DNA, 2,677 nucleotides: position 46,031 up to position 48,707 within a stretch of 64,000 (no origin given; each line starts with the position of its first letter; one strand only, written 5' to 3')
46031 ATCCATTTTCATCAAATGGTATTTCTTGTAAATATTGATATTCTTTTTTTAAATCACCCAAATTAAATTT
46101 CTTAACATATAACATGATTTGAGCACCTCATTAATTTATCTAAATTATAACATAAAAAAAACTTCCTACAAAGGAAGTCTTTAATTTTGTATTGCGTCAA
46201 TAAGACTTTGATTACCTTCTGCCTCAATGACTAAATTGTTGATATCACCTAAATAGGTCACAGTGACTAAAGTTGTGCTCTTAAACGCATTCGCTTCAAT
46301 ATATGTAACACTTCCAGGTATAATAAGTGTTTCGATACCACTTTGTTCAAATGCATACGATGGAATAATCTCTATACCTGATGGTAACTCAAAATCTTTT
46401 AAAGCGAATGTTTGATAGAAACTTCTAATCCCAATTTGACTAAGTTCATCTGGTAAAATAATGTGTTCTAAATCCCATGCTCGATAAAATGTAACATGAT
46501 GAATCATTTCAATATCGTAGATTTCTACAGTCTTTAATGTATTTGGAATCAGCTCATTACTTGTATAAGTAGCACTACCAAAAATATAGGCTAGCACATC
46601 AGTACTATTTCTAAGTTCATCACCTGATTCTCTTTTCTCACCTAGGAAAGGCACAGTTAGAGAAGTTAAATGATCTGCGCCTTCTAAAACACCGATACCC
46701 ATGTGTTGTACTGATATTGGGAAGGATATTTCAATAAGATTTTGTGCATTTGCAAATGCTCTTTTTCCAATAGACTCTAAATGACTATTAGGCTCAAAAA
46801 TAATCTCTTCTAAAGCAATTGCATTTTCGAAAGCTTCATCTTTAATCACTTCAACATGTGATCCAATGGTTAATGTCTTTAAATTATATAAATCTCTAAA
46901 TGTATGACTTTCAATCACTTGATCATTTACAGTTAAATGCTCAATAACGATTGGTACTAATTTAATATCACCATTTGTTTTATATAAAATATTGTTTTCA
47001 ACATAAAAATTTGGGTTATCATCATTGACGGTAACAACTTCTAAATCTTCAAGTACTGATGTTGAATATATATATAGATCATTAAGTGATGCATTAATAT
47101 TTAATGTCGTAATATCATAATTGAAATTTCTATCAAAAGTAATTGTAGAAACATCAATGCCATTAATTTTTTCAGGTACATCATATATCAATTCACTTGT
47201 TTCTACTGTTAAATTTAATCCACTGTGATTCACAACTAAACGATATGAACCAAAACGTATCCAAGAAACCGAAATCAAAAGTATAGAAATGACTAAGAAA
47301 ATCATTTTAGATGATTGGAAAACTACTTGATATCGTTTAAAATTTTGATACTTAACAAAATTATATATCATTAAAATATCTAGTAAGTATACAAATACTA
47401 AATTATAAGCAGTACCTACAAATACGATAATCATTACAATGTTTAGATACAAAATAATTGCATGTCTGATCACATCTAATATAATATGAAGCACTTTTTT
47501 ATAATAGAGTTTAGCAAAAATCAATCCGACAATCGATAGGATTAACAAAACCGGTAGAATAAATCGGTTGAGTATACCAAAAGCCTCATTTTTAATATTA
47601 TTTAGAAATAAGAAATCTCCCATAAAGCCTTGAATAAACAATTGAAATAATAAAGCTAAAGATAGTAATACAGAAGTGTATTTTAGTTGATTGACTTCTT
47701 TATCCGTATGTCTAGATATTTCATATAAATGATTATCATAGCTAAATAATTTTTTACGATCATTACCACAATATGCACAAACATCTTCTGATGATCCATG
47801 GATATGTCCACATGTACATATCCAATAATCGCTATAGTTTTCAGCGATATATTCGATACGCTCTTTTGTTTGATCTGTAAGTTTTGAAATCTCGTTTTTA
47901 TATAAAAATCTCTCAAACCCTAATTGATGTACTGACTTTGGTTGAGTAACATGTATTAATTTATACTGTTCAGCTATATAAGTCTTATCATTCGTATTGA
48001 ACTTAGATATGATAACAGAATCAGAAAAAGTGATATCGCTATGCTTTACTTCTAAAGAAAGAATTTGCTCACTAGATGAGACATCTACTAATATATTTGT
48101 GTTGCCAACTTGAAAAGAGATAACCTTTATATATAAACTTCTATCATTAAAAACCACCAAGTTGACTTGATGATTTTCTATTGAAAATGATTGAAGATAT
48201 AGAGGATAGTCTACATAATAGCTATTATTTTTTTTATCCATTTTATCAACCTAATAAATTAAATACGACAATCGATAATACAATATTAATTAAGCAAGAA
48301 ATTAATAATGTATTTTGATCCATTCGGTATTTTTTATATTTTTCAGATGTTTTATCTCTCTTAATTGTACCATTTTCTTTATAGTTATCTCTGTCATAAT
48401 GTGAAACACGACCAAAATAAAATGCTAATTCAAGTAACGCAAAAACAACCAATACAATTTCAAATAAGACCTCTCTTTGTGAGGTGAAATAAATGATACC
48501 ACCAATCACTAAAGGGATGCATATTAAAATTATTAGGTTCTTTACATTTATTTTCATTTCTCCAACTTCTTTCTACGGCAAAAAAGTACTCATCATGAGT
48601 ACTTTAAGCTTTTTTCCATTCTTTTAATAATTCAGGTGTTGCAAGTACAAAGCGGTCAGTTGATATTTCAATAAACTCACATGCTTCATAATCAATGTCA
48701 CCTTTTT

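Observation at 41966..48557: Compact eight-gene minus-strand cluster of uncharacterised envelope proteins plus two small-molecule enzymes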

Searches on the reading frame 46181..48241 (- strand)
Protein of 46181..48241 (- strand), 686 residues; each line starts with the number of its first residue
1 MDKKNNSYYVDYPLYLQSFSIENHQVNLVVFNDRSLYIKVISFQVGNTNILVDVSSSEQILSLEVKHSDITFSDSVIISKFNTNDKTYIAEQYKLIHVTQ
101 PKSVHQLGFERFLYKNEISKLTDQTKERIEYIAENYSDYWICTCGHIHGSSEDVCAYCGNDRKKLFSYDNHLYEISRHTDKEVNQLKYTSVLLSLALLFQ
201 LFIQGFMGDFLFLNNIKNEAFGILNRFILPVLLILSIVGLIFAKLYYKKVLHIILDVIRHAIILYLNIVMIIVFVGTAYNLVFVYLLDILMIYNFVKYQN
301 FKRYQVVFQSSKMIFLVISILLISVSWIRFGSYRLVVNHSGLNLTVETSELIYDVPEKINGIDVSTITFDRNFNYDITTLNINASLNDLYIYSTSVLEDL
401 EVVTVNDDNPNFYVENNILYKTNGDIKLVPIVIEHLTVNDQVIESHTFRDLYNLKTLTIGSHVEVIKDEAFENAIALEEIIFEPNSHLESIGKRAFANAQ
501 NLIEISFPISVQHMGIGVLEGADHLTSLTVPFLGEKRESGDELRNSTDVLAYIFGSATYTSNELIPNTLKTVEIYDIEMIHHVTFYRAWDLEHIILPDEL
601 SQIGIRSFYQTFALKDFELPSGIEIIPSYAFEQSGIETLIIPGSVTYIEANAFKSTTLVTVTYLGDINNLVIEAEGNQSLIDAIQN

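Call 3: search_protein_families(library=pfam, proteins=[window:46181-48241:-], max_evalue=1)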
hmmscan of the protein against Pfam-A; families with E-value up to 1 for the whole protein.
window:46181-48241:- (686 aa): 2 families
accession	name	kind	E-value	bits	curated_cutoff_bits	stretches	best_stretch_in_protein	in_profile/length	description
PF13306.12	LRR_5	-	1.9e-30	105.8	27.7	2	577-668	22-113/127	BspA type Leucine rich repeat region (6 copies)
PF13855.12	LRR_8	-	0.0023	18.1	27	0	441-461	14-34/61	Leucine rich repeat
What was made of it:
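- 46181..48241 (-): g2: 686-aa protein. It has an N-terminal domain with a zinc ribbon, five TM segments and a C-terminal BspA-type LRR domain that is inferred to be extracellular. LRR_5 at 1.9e-30 (call 3).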

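Call 4: search_protein_families(library=ncbifam, proteins=[window:46181-48241:-], max_evalue=1)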
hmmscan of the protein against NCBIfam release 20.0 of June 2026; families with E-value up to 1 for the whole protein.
window:46181-48241:- (686 aa): 3 families
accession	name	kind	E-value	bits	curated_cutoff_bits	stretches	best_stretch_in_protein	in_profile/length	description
NF047961.1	adhesin_HupY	equivalog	1.4e-09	36.6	1250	2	573-660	170-257/978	leucine-rich repeat adhesin HupY/LrrG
NF045861.1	glide_Gli349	exception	1.6e-07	28.4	1750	2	600-666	2688-2754/3169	gliding machinery surface structure protein Gli349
NF041317.1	HtdO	equivalog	0.52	10.3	150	0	24-107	13-96/153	plasmid transfer protein HtdO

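Call 5: search_protein_families(library=padloc, proteins=[window:46181-48241:-], max_evalue=1)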
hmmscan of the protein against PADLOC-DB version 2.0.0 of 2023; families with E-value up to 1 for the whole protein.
window:46181-48241:- (686 aa): 0 families

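Call 27: find_homologous_proteins(query=window:46181-48241:-, max_evalue=0.001)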
Query window:46181-48241:- (686 aa): 21 proteins with E <= 0.001 among 8000 candidates.
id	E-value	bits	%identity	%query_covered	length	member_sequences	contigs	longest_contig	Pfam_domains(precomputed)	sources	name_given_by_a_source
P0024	0.0e+0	1496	100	100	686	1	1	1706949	PF13306.13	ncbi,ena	-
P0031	1.3e-149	518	42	99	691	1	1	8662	PF13306.13,PF13855.13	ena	-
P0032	3.3e-144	500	41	99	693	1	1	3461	PF13306.13,PF13855.13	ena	-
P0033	1.5e-25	108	28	32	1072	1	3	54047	PF07714.24,PF00069.32,PF13306.13,PF13855.13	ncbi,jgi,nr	ncbi:MAG: hypothetical protein E7652_06985 [Ruminococcaceae bacterium]|nr:hypothetical protein [Osci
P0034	7.4e-20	89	26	43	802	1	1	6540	PF13306.13,PF00395.26,PF13855.13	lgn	-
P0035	2.2e-19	88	27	22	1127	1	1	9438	PF09479.17,PF13306.13,PF13855.13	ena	-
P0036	4.6e-18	83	27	35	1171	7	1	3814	PF13306.13,PF12799.14,PF13855.13,PF23952.2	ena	-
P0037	2.3e-17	81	26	28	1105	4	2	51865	PF13306.13,PF00404.25,PF12799.14,PF13855.13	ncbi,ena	-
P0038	7.5e-16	76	26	31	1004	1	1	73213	PF13306.13,PF24973.2,PF18998.7,PF13855.13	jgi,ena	-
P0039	1.9e-14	71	21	33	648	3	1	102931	PF13306.13,PF13855.13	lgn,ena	-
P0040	1.2e-13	69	27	32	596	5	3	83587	PF13306.13,PF13855.13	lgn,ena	-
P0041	1.7e-10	58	31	30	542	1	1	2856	PF13306.13,PF13855.13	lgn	-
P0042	3.4e-9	54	28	35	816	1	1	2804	PF13306.13,PF07619.18,PF02368.25,PF13855.13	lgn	-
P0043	7.7e-9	53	26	32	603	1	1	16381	PF13306.13,PF13855.13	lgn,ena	-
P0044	4.4e-8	50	23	36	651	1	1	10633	PF09479.17,PF13306.13,PF13855.13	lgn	-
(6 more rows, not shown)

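Call 28: find_encoding_contigs(protein=P0031, flank=10000, max_places=3)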
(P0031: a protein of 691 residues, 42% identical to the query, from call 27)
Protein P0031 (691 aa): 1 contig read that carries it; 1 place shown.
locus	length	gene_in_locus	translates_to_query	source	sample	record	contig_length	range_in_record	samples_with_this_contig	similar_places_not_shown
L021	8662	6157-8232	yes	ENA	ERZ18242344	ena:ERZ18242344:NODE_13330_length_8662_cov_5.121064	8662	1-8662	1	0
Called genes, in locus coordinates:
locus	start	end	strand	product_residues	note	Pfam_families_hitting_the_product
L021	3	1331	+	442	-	?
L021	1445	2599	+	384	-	PF00528:BPD_transp_1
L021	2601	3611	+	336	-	PF12911:OppC_N, PF00528:BPD_transp_1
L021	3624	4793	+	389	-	PF00005:ABC_tran, PF13304:AAA_21 (weak), PF08352:oligo_HPY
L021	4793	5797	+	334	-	PF00005:ABC_tran, PF02463:SMC_N (weak), PF08352:oligo_HPY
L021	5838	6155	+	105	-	-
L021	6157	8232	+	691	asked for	PF13306:LRR_5, PF13855:LRR_8 (faint), PF13306:LRR_5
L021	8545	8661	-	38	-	?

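Call 29: find_encoding_contigs(protein=P0032, flank=10000, max_places=3)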
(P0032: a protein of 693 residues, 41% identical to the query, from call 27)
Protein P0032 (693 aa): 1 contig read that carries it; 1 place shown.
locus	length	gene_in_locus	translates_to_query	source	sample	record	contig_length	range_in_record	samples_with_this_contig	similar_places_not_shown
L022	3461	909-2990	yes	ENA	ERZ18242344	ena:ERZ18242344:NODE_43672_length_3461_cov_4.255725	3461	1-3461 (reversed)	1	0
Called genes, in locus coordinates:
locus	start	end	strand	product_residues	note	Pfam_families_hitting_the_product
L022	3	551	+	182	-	?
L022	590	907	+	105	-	-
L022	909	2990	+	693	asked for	PF13306:LRR_5, PF13855:LRR_8 (faint), PF13306:LRR_5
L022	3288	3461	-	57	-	?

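Call 78: search_solved_structures(query=A3, max_evalue=0.01)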
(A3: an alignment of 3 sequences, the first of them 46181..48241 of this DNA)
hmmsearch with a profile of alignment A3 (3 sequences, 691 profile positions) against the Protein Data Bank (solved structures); distinct sequences matched with E-value up to 0.01: 27.
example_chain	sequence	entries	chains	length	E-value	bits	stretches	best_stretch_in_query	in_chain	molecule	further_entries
4fs7_A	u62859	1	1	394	2.4e-35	125.3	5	574-668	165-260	Uncharacterized protein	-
4gt6_A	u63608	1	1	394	1.5e-31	112.8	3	576-668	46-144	Cell surface protein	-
4h09_A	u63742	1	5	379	9.7e-26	93.6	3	402-532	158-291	Hypothetical leucine rich repeat protein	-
4cp6_A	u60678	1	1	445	4.2e-20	75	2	469-675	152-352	CHOLINE BINDING PROTEIN PCPA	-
4fdw_A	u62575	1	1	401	8.3e-19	70.7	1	587-671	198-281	leucine rich hypothetical protein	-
4fd0_A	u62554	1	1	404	3.5e-18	68.6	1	594-674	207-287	Leucine rich hypothetical protein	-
6mlx_A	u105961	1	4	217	3e-12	49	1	585-667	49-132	Leucine-rich repeat protein TpLRR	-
9oib_A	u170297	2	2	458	9e-08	34.2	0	446-533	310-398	Leucine-rich repeat-containing protein 15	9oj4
4ufs_A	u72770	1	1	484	6e-07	31.5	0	451-533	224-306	LEUCINE-RICH REPEAT-CONTAINING G-PROTEIN COUPLED RECEPTOR 5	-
4ufr_A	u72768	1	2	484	6e-07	31.5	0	451-533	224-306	LEUCINE-RICH REPEAT-CONTAINING G-PROTEIN COUPLED RECEPTOR 5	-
4li1_B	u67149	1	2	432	6.7e-07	31.3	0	451-532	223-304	Leucine-rich repeat-containing G-protein coupled receptor 4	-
4oju_A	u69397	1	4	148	8.1e-07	31.1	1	593-672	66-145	hypothetical leucine rich repeat protein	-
4kng_A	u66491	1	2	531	8.9e-07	30.9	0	450-533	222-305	Leucine-rich repeat-containing G-protein coupled receptor 5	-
4li2_A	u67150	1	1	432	9.5e-07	30.8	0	450-532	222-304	Leucine-rich repeat-containing G-protein coupled receptor 4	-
4bsr_A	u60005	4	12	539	9.6e-07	30.8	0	452-533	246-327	LEUCINE-RICH REPEAT-CONTAINING G-PROTEIN COUPLED RECEPTOR 5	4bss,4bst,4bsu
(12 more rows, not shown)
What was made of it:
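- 46181..48241 (-): PDB relatives are BspA-type surface LRR proteins: 4fs7 at 2.4e-35, PcpA, TpLRR (call 78).
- On BspA-type LRR (LRR_5) surface proteins: PDB profile hits to 4fs7, 4gt6, 4h09 and PcpA (call 78).
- Closest known: BspA-type LRR. Same: The C-terminal 340 residues of g2 match LRR_5 strongly, and they match solved BspA-type surface LRR proteins (calls 3, 78).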

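Call 83: search_protein_families(library=phrogs, proteins=[window:46181-48241:-], max_evalue=0.001)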
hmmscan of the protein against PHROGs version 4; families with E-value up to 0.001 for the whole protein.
window:46181-48241:- (686 aa): 2 families
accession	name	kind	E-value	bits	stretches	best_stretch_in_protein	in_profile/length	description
phrog_35892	-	unknown function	1.7e-12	46.8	2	569-657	602-692/1181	-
phrog_18805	-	unknown function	4e-10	40.1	1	577-665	267-363/457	-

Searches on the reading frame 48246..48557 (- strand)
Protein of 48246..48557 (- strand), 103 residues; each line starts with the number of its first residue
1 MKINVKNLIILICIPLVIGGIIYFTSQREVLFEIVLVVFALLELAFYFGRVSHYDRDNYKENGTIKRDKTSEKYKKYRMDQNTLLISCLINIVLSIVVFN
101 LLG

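Call 3: search_protein_families(library=pfam, proteins=[window:48246-48557:-], max_evalue=1)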
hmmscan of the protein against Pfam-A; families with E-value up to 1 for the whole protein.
window:48246-48557:- (103 aa): 0 families
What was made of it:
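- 48246..48557 (-): g1: 103-aa protein with three hydrophobic segments. It is conserved upstream of g2. No Pfam hit (call 3).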

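Call 4: search_protein_families(library=ncbifam, proteins=[window:48246-48557:-], max_evalue=1)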
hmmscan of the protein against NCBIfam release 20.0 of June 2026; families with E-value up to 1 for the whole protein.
window:48246-48557:- (103 aa): 5 families
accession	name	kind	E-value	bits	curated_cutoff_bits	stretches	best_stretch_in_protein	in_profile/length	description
NF040511.1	membrane_GPGG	equivalog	0.0094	15.9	33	1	8-42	4-37/47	GPGG-motif small membrane protein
NF052597.1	FILTED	domain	0.02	15.2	40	1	33-101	9-69/110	FILTED domain-containing surface protein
NF038227.1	IcmM_DotJ_IVB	equivalog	0.03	14.7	100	1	65-99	9-42/94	type IVB secretion system protein IcmM/DotJ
NF038270.1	membran_MsaC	subfamily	0.24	11.2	45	1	8-97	30-122/130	Msa family membrane protein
TIGR04402.2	mob_CxxC_CxxC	subfamily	0.7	10.1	70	1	12-44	37-69/180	mobilome CxxCx(11)CxxC protein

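Call 5: search_protein_families(library=padloc, proteins=[window:48246-48557:-], max_evalue=1)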
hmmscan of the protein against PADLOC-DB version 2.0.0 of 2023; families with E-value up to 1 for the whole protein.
window:48246-48557:- (103 aa): 0 families

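Call 22: list_cluster_members(proteins=[window:48246-48557:-, window:46181-48241:-, window:45609-46115:-, window:45401-45589:-, window:44891-45382:-, window:44074-44889:-, window:43254-44051:-, window:41966-43237:-, window:48604-49590:-, window:41166-41933:+])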
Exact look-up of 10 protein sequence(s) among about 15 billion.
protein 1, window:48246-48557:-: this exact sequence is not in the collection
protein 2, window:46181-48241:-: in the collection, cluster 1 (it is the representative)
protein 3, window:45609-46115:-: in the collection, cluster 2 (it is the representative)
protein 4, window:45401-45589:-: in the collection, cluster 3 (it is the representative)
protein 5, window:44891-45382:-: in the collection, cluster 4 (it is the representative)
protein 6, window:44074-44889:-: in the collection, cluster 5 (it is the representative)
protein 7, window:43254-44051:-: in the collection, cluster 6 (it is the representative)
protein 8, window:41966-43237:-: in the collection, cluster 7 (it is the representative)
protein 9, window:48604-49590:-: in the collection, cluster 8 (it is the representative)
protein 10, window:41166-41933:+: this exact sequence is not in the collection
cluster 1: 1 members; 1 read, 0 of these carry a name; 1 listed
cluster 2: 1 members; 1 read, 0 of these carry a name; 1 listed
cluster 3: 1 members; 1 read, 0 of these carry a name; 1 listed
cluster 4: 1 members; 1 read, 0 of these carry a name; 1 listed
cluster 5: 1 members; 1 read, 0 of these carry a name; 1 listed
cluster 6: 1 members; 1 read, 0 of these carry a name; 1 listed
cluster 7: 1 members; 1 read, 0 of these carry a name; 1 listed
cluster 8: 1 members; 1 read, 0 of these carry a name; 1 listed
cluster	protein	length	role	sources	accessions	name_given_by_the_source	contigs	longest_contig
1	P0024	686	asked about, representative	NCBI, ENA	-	-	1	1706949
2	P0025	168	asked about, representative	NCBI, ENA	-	-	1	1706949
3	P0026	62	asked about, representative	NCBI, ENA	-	-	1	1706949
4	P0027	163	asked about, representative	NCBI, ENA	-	-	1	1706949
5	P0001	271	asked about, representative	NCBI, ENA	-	-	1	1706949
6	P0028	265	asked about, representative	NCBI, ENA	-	-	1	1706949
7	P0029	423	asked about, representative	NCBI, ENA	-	-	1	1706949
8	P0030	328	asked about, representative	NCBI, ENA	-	-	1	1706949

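Call 83: search_protein_families(library=phrogs, proteins=[window:48246-48557:-], max_evalue=0.001)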
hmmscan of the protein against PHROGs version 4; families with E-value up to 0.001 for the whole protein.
window:48246-48557:- (103 aa): 0 families
